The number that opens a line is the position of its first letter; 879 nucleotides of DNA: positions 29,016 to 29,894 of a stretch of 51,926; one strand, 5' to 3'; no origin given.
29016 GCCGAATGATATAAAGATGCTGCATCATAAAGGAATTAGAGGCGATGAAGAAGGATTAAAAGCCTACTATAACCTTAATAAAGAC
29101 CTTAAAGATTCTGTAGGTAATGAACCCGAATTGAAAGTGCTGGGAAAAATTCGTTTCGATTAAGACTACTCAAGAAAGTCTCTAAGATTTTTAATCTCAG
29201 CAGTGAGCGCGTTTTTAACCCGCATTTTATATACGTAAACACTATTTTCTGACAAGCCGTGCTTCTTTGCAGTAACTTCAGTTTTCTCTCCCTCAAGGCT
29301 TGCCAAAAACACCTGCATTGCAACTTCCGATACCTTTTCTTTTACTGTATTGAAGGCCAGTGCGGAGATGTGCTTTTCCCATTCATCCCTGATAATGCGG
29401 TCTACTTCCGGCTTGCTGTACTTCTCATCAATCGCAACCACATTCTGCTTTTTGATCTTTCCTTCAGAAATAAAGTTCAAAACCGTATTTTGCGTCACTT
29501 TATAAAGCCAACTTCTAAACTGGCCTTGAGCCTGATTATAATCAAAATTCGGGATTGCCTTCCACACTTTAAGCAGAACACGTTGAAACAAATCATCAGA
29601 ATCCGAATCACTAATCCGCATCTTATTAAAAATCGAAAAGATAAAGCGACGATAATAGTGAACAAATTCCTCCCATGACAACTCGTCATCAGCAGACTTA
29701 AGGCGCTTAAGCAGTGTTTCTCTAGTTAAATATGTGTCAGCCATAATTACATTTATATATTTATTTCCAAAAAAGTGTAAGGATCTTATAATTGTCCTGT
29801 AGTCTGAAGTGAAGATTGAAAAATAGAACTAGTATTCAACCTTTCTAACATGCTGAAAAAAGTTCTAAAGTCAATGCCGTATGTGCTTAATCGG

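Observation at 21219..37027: Duplicated module: transmembrane Ser/Thr kinase, ECF sigma factor without anti-sigma, and giant secreted LamG-type protein(s)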

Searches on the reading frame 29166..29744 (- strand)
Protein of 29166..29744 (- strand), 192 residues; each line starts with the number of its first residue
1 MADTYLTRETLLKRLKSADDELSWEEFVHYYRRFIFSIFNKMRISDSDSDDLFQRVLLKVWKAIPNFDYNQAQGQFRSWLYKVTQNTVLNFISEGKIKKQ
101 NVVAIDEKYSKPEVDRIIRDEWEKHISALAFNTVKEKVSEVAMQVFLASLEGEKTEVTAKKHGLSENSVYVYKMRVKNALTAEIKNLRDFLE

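Call 4: search_protein_families(library=pfam, proteins=[window:29166-29744:-], max_evalue=0.01)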
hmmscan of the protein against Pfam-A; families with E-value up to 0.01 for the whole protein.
window:29166-29744:- (192 aa): 2 families
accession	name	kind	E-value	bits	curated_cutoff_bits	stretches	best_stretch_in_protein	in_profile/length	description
PF04542.20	Sigma70_r2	-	5.9e-13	48.9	24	1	28-93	2-66/71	Sigma-70 region 2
PF08281.18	Sigma70_r4_2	-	0.0019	18.2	25.7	1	137-180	10-54/54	Sigma-70, region 4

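Call 13: search_protein_families(library=ncbifam, proteins=[window:29166-29744:-], max_evalue=0.01)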
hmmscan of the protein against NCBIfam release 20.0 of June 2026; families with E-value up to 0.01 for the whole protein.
window:29166-29744:- (192 aa): 58 families (the best 25 are shown)
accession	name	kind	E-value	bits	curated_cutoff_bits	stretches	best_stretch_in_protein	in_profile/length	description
TIGR02937.1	sigma70-ECF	superfamily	6.5e-19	68.1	42.9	1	24-180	3-161/165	sigma-70 family RNA polymerase sigma factor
NF007215.0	PRK09637.1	equivalog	1.7e-11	44.5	212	1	23-178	6-145/181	RNA polymerase sigma factor SigZ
TIGR02959.1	SigZ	equivalog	1.7e-11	44.2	168.65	1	24-180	1-141/170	RNA polymerase sigma factor SigZ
NF007222.0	PRK09640.1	equivalog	7.4e-11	41.9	194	1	22-117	26-119/188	RNA polymerase sigma factor SigX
NF006089.0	PRK08241.1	subfamily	1.7e-10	40.5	240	1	14-113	14-109/343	RNA polymerase subunit sigma-70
TIGR02985.1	Sig70_bacteroi1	subfamily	1.6e-09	38.2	126.4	1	24-172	3-150/162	RNA polymerase sigma-70 factor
TIGR02960.1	SigX5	hypoth_equivalog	1.9e-09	37.1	264.75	1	24-106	7-86/322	RNA polymerase sigma-70 factor, TIGR02960 family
TIGR02989.1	Sig-70_gvs1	subfamily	8.3e-09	35.6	124.55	1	27-181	6-155/158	RNA polymerase sigma-70 factor, Rhodopirellula/Verrucomicrobium family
NF009190.0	PRK12538.1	equivalog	1.5e-08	34.7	303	1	9-124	51-162/233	RNA polymerase sigma factor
NF007223.0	PRK09641.1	equivalog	6.2e-08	32.7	209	1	11-93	8-86/187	RNA polymerase sigma factor SigW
NF009171.0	PRK12518.1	equivalog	7e-08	32.5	208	1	21-90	26-91/191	RNA polymerase sigma factor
NF041236.1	CAS_III-E_sigma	exception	8.9e-08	32.3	100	1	27-156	30-157/206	type III-E CRISPR-associated RpoE-like sigma factor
NF008888.0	PRK11922.1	equivalog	1.3e-07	31.5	204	1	9-185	17-197/231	RNA polymerase sigma factor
TIGR02952.1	Sig70_famx2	equivalog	1.7e-07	31.3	206.45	1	31-169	25-155/170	ECF subfamily RNA polymerase sigma factor, BldN family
TIGR02939.1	RpoE_Sigma70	equivalog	1.8e-07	31.4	236.15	1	10-169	9-171/190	RNA polymerase sigma factor RpoE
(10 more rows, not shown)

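Call 14: find_encoding_contigs(protein=window:29166-29744:-, flank=10000, max_places=6)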
Protein window:29166-29744:- (192 aa): 5 contigs read that carry it; 3 places shown.
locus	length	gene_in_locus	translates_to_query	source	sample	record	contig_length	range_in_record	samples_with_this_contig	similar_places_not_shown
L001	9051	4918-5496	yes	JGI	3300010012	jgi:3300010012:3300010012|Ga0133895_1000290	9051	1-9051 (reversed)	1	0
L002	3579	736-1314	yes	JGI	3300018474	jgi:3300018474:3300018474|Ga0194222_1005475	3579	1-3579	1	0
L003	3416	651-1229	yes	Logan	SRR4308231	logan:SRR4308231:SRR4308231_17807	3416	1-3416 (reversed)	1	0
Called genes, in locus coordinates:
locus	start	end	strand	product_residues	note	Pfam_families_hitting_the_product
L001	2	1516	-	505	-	?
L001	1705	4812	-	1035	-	-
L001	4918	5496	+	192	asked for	PF04542:Sigma70_r2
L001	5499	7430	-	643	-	PF00069:Pkinase, PF07714:PK_Tyr_Ser-Thr, PF13385:Laminin_G_3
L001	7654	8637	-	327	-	-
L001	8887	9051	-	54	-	?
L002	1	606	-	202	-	?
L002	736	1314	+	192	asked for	PF04542:Sigma70_r2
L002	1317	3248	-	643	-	PF00069:Pkinase, PF07714:PK_Tyr_Ser-Thr, PF13385:Laminin_G_3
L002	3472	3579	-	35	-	?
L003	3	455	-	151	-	?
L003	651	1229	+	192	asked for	PF04542:Sigma70_r2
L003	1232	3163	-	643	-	PF00069:Pkinase, PF07714:PK_Tyr_Ser-Thr, PF13385:Laminin_G_3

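Call 15: find_homologous_proteins(query=window:29166-29744:-, max_evalue=0.00001)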
Query window:29166-29744:- (192 aa): 24 proteins with E <= 0.00001 among 112 candidates.
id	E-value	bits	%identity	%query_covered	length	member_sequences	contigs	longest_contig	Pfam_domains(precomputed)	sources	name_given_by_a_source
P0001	2.2e-118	411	99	100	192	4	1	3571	PF04542.21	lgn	-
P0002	2.0e-63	232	57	100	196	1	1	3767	PF04542.21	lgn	-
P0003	3.9e-61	224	54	100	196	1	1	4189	PF04542.21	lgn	-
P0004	1.0e-60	223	66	79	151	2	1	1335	PF04542.21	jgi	jgi:RNA polymerase sigma factor (sigma-70 family)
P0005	2.6e-58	215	53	100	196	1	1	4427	PF04542.21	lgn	-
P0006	1.1e-55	206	52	98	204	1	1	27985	PF04542.21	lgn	-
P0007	2.8e-55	205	52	100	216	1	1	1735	PF04542.21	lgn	-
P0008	3.9e-55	205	53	100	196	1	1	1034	PF00196.26,PF04542.21,PF08281.19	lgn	-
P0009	2.0e-54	202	48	98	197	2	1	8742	PF04542.21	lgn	-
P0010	4.2e-53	198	50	99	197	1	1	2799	PF13551.13,PF00196.26,PF04542.21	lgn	-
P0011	2.8e-49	186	45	100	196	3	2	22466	PF04542.21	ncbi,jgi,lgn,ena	-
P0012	4.3e-45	172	45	99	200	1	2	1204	PF00196.26,PF04542.21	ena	-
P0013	7.0e-40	155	44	94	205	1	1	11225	PF04542.21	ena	-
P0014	1.0e-36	145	41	95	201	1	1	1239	PF04542.21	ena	-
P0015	9.0e-33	132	43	100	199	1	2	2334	PF13384.13,PF04542.21,PF08281.19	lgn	-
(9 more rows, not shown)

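Call 23: find_related_loci(query=A2, collection=genome_contigs, flank=10000)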
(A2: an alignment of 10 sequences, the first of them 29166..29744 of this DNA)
Query A2 (192 aa) in genome_contigs; peptide patterns used: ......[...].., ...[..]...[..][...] (x = any residue, [..] = any of these).
74 stretches matched a pattern, but none encodes a relative of the query by tblastn (E <= 1e-3).

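Call 24: find_encoding_contigs(protein=P0011, flank=10000, max_places=4)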
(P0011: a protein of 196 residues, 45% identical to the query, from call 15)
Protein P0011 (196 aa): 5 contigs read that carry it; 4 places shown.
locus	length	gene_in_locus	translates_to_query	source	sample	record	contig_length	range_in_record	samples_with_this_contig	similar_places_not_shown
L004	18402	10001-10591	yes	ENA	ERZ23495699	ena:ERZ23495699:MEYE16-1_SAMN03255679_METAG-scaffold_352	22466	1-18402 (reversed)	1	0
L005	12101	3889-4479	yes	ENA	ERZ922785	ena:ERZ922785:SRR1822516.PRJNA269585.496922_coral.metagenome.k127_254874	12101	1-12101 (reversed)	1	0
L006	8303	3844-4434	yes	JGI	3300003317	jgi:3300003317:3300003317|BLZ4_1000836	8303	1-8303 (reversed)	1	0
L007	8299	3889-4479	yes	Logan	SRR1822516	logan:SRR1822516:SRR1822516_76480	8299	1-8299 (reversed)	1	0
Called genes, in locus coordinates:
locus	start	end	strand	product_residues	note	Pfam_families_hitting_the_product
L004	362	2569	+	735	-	PF13802:Gal_mutarotas_2, PF01055:Glyco_hydro_31_2nd, PF21365:Glyco_hydro_31_3rd, PF17137:DUF5110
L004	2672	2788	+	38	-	-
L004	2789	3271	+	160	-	PF13802:Gal_mutarotas_2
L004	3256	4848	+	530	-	PF01055:Glyco_hydro_31_2nd, PF21365:Glyco_hydro_31_3rd, PF17137:DUF5110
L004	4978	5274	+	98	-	-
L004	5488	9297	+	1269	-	PF02837:Glyco_hydro_2_N, PF00703:Glyco_hydro_2, PF02836:Glyco_hydro_2_C, PF16353:LacZ_4, PF02929:Bgal_small_N, PF00754:F5_F8_type_C, PF22633:F5_F8_type_C_2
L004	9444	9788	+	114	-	-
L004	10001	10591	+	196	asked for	PF04542:Sigma70_r2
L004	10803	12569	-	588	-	PF00069:Pkinase, PF07714:PK_Tyr_Ser-Thr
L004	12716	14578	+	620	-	-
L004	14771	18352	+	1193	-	PF13620:CarboxypepD_reg (faint)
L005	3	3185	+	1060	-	?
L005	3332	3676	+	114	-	-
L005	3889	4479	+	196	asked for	PF04542:Sigma70_r2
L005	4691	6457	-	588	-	PF00069:Pkinase, PF07714:PK_Tyr_Ser-Thr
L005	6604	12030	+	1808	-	-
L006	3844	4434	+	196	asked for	PF04542:Sigma70_r2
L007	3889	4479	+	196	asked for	PF04542:Sigma70_r2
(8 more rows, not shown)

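Call 25: find_encoding_contigs(protein=P0006, flank=10000, max_places=4)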
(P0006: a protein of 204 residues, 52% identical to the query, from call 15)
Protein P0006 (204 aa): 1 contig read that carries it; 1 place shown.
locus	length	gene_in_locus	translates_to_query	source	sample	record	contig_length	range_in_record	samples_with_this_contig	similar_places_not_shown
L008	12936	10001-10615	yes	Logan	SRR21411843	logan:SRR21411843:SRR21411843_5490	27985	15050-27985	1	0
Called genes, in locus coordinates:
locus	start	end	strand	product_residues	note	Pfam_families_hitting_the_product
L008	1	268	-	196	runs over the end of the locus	PF04542:Sigma70_r2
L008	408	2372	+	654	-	PF13385:Laminin_G_3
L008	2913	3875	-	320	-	PF12760:Zn_ribbon_IS1595, PF12762:DDE_Tnp_IS1595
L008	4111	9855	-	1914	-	PF00041:fn3 (faint), PF20009:GEVED, PF14498:Glyco_hyd_65N_2, PF22124:Glyco_hydro_95_cat, PF21307:Glyco_hydro_95_C, PF20009:GEVED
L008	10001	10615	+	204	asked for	PF04542:Sigma70_r2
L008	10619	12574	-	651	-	PF14531:Kinase-like (faint), PF00069:Pkinase, PF07714:PK_Tyr_Ser-Thr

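Call 29: find_related_loci(query=A2, collection=metagenome_contigs, flank=10000)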
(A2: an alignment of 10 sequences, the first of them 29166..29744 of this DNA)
Query A2 (192 aa) in metagenome_contigs; peptide patterns used: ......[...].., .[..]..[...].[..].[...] (x = any residue, [..] = any of these).
242 stretches matched a pattern; 33 encode a relative of the query (tblastn E <= 1e-3); 33 distinct loci.
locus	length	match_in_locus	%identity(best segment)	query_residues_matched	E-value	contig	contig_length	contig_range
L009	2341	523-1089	41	7-187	1e-43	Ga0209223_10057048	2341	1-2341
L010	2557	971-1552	37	1-191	5e-43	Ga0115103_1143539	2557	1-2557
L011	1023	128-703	38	3-187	2e-42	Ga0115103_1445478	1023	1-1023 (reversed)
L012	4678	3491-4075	38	1-187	4e-40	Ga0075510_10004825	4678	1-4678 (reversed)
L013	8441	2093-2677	38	1-187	4e-40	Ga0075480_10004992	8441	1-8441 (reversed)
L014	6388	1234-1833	37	1-192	1e-38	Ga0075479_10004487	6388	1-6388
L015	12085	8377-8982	36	1-192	4e-37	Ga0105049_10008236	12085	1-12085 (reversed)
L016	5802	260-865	36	1-192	4e-37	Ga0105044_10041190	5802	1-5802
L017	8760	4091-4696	36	1-192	4e-37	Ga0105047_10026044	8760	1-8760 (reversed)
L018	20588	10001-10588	35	5-192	9e-37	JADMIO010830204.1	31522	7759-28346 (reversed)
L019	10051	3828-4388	32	7-185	5e-37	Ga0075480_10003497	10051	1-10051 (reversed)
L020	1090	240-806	37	7-190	2e-38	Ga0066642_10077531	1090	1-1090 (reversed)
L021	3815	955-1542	35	5-192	8e-37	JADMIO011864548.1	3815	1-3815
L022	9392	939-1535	35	1-191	3e-36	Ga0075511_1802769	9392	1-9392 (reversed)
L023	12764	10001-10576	36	7-192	1e-35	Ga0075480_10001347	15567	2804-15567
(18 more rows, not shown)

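Call 40: find_encoding_contigs(protein=P0002, flank=10000, max_places=3)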
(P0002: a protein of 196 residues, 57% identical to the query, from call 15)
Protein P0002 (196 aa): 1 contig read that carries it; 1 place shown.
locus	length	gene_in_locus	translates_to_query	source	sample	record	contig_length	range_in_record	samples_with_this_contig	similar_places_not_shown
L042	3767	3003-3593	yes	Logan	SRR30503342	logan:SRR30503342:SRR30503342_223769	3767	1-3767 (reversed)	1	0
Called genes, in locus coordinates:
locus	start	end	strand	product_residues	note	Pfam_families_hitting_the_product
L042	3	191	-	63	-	?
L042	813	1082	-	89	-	-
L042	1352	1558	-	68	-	-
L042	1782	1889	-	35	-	-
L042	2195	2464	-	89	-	-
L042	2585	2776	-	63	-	-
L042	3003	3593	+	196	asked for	PF04542:Sigma70_r2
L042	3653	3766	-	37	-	?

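Call 41: find_encoding_contigs(protein=P0003, flank=10000, max_places=3)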
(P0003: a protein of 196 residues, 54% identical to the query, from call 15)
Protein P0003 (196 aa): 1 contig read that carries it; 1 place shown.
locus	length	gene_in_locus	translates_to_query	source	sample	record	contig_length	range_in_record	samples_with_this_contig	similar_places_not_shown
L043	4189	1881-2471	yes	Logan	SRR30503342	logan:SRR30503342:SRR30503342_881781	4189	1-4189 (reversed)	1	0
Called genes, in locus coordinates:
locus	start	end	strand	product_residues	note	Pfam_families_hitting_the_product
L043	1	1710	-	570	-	?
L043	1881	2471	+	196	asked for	PF04542:Sigma70_r2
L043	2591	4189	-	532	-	?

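Call 42: find_encoding_contigs(protein=P0005, flank=10000, max_places=3)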
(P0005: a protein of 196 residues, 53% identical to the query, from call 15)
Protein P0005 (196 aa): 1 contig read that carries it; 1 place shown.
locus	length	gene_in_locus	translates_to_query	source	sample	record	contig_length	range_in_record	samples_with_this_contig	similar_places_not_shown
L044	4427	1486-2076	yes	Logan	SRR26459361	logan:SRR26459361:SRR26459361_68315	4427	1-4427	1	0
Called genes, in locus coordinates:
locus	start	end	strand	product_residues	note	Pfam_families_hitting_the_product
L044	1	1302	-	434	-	?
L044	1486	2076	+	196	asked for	PF04542:Sigma70_r2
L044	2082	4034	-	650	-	PF00069:Pkinase, PF07714:PK_Tyr_Ser-Thr, PF13385:Laminin_G_3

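Call 43: find_encoding_contigs(protein=P0009, flank=10000, max_places=3)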
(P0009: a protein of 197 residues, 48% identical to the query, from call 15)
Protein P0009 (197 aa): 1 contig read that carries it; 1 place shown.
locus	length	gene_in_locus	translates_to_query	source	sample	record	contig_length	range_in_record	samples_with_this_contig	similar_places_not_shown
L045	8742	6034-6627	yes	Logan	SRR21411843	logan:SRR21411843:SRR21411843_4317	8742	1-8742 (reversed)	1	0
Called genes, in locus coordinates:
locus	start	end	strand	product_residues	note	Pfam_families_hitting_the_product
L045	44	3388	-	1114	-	PF01120:Alpha_L_fucos, PF07953:Toxin_R_bind_N, PF13385:Laminin_G_3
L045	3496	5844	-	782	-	PF07953:Toxin_R_bind_N (weak), PF13385:Laminin_G_3, PF00054:Laminin_G_1 (faint), PF02210:Laminin_G_2 (faint), PF13385:Laminin_G_3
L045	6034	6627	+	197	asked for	PF04542:Sigma70_r2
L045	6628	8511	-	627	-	PF00069:Pkinase, PF07714:PK_Tyr_Ser-Thr, PF13385:Laminin_G_3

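Call 47: find_related_loci(query=A3, collection=genome_contigs, flank=10000)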
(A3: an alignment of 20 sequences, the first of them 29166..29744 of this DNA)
Query A3 (192 aa) in genome_contigs; peptide patterns used: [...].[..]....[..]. (x = any residue, [..] = any of these).
76 stretches matched a pattern; 46 encode a relative of the query (tblastn E <= 1e-3); 46 distinct loci.
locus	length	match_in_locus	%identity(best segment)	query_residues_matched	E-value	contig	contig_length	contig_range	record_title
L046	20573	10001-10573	42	7-189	3e-44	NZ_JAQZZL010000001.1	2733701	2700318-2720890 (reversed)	Lentisphaera marina strain IMCC 11369 IMCC11369_1, whole genome shotgun sequence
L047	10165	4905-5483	39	1-187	8e-44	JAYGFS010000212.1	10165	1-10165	MAG: Verrucomicrobiota bacterium isolate OC3_3000m_MAG_21 OC3_3000m_contig_2760698, whole genome shotgun sequence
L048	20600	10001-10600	40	1-192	8e-44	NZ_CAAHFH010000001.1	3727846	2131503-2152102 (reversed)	Pontiella sulfatireligans strain F21(T), whole genome shotgun sequence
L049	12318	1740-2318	38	1-187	5e-43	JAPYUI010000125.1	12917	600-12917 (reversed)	MAG: Kiritimatiellia bacterium isolate PW8.maxbin2.208_sub PW8_5518_length_12917_cov_13.433681, whole genome shotgun seq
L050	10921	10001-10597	40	1-192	6e-42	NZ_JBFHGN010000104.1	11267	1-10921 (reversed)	MAG: Pontiella sp. isolate Mix_sand07.2021.05.G.155 k141_1201193_length_11267_cov_9.0000, whole genome shotgun sequence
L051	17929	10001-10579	39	1-187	5e-42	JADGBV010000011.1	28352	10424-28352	MAG: Planctomycetota bacterium isolate nwagbin3 nwag_bin3_NODE_11_length_28352_cov_3.730575, whole genome shotgun sequen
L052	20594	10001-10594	40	1-191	4e-42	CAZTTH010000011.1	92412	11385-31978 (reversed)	MAG TPA_asm: uncultured Lentisphaerales bacterium isolate SRP237561_co1_66 genome assembly, contig: NODE_315_length_9241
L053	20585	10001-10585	38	4-191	8e-42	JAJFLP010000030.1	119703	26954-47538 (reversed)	MAG: Verrucomicrobia bacterium isolate OFTM198 OFTM198_29, whole genome shotgun sequence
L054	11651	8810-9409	40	1-192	9e-42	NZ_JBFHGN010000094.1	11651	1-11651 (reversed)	MAG: Pontiella sp. isolate Mix_sand07.2021.05.G.155 k141_577710_length_11651_cov_10.0000, whole genome shotgun sequence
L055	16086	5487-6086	39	1-192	2e-41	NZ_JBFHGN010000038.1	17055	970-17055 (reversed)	MAG: Pontiella sp. isolate Mix_sand07.2021.05.G.155 k141_1036776_length_17055_cov_9.0000, whole genome shotgun sequence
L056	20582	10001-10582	38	1-187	3e-41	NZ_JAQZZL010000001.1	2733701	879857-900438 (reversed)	Lentisphaera marina strain IMCC 11369 IMCC11369_1, whole genome shotgun sequence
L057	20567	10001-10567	38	7-187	1e-40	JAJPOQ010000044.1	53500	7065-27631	MAG: Lentisphaeraceae bacterium isolate S10.bin.24 k141_765036, whole genome shotgun sequence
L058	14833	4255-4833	38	7-192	1e-40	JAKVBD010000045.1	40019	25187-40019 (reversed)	MAG: Lentisphaerales bacterium isolate ALOHA_ZT_19 ZT-Lentisphaerales-1_45, whole genome shotgun sequence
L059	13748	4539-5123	35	4-192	4e-41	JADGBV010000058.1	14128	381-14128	MAG: Planctomycetota bacterium isolate nwagbin3 nwag_bin3_NODE_58_length_14128_cov_3.773326, whole genome shotgun sequen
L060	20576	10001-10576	40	3-192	5e-39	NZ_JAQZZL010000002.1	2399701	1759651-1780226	Lentisphaera marina strain IMCC 11369 IMCC11369_2, whole genome shotgun sequence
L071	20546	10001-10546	38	1-176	1e-34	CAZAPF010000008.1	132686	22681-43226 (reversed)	MAG TPA_asm: uncultured Verrucomicrobiota bacterium isolate binchicken_co141_199 genome assembly, contig: NODE_318_lengt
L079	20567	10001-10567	41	7-187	5e-40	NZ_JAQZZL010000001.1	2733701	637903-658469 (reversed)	Lentisphaera marina strain IMCC 11369 IMCC11369_1, whole genome shotgun sequence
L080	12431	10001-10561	33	7-192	2e-30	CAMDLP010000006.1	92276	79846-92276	MAG: Akkermansia muciniphila isolate MoH-02may19-139 genome assembly, contig: MoH-02may19-C140, whole genome shotgun seq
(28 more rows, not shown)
